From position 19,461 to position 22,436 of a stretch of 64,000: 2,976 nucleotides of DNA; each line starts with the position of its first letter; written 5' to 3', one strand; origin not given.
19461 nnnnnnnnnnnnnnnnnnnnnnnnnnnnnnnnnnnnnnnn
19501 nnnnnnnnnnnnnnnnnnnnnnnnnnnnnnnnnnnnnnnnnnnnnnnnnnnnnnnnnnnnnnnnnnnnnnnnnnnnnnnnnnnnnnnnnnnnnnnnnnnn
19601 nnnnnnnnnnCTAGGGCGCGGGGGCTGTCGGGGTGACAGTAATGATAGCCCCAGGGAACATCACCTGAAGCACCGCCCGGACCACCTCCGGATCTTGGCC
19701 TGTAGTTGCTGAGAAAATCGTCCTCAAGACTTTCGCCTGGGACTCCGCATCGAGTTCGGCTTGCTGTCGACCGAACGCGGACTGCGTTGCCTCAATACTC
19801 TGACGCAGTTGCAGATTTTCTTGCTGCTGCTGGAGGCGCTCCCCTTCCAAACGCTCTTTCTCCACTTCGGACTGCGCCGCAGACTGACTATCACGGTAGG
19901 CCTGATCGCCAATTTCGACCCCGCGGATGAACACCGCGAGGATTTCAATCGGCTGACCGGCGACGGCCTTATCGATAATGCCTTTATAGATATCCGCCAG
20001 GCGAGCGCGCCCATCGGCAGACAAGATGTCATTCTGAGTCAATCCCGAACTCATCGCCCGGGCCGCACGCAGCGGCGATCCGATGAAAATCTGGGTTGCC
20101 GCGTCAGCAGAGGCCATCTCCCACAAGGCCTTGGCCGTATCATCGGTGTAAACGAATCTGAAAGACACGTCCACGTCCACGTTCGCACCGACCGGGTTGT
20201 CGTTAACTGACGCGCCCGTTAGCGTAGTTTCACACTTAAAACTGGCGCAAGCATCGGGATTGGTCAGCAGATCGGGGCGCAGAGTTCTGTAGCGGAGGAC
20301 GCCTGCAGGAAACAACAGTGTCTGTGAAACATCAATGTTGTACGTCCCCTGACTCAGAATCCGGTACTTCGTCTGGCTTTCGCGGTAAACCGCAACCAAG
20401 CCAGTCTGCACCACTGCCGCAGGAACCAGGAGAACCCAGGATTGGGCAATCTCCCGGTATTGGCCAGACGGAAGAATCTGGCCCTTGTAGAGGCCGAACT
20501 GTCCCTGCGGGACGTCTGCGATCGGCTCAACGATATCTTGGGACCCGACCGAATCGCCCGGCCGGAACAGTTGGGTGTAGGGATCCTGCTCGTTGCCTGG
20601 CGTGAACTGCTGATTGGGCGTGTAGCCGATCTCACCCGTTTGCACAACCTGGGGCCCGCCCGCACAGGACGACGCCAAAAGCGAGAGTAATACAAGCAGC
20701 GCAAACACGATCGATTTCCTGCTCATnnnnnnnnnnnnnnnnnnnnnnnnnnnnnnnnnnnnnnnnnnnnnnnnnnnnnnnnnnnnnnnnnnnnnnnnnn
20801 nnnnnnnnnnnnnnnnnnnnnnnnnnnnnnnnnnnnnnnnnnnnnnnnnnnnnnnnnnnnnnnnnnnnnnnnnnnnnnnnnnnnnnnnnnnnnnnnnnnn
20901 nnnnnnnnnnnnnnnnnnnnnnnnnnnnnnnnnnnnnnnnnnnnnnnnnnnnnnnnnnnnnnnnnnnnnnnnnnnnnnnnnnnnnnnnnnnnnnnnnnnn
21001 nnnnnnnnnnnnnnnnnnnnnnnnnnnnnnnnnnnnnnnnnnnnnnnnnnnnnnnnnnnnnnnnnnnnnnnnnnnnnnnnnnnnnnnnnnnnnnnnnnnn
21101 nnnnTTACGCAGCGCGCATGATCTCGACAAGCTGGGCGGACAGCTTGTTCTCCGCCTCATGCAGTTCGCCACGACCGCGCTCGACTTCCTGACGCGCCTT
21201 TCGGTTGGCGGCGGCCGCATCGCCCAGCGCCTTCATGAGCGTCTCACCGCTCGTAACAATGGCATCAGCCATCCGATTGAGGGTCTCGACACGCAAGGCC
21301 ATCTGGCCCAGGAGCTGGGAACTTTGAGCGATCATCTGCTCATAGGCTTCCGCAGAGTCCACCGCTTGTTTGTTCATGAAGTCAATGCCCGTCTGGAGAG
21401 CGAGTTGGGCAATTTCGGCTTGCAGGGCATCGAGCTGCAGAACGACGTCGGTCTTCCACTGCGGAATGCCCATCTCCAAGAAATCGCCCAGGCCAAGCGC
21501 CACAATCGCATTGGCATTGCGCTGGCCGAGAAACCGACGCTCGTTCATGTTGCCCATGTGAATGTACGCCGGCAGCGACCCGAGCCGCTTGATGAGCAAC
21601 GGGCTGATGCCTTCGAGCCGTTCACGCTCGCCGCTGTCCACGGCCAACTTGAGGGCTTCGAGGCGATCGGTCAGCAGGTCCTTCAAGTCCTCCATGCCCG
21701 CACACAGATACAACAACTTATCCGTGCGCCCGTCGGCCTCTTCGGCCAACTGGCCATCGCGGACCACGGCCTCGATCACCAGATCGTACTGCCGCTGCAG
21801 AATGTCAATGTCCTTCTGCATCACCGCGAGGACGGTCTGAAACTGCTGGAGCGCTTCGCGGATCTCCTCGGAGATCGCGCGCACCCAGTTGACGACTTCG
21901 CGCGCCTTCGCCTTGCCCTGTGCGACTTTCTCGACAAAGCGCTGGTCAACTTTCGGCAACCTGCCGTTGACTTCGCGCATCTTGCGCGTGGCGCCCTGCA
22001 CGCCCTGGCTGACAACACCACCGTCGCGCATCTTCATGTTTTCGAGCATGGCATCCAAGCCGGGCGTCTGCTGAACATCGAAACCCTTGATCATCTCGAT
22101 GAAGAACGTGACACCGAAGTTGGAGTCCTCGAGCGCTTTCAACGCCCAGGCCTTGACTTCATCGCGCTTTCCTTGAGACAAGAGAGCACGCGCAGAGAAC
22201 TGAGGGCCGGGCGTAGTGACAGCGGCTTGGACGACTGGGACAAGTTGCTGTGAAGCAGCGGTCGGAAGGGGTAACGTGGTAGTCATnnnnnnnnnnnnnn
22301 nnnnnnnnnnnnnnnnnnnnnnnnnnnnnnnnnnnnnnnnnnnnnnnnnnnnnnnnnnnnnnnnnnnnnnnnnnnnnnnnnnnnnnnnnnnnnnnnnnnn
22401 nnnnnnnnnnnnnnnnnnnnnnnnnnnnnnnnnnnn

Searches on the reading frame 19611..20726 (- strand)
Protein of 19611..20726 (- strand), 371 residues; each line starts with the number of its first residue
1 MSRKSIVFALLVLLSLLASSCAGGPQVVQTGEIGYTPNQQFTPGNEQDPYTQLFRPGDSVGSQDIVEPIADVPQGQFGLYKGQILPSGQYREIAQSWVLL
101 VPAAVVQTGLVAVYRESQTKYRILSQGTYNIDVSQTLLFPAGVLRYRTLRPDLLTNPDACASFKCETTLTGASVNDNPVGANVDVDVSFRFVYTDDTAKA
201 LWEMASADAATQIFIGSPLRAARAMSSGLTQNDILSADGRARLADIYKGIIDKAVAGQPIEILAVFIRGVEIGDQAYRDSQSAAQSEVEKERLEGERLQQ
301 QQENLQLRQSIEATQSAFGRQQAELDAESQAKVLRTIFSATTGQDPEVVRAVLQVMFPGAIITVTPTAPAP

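Call 69: search_protein_families(library=pfam, proteins=[window:19611-20726:-], max_evalue=0.001)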
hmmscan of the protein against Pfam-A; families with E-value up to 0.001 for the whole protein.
window:19611-20726:- (371 aa): 1 family
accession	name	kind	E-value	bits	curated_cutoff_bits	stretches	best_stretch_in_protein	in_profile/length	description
PF01145.31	Band_7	-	1e-05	26.1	23.6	1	180-301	57-168/176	SPFH domain / Band 7 family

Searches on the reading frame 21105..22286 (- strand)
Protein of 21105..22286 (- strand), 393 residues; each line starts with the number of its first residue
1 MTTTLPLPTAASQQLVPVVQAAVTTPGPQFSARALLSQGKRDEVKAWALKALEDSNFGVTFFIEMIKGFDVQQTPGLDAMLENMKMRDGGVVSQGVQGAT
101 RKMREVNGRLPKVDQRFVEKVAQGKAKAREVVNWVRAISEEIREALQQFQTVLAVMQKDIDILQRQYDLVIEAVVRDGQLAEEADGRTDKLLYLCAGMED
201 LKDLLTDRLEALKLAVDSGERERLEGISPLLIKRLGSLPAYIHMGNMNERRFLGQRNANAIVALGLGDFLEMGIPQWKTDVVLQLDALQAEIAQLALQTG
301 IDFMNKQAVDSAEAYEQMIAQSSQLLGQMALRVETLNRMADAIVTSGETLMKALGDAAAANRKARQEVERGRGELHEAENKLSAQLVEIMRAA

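Call 69: search_protein_families(library=pfam, proteins=[window:21105-22286:-], max_evalue=0.001)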
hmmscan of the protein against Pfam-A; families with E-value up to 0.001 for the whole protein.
window:21105-22286:- (393 aa): 1 family
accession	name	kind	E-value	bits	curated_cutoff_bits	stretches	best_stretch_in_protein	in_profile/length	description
PF05816.16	TelA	-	0.00023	20.8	30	0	78-173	32-130/332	Toxic anion resistance protein (TelA)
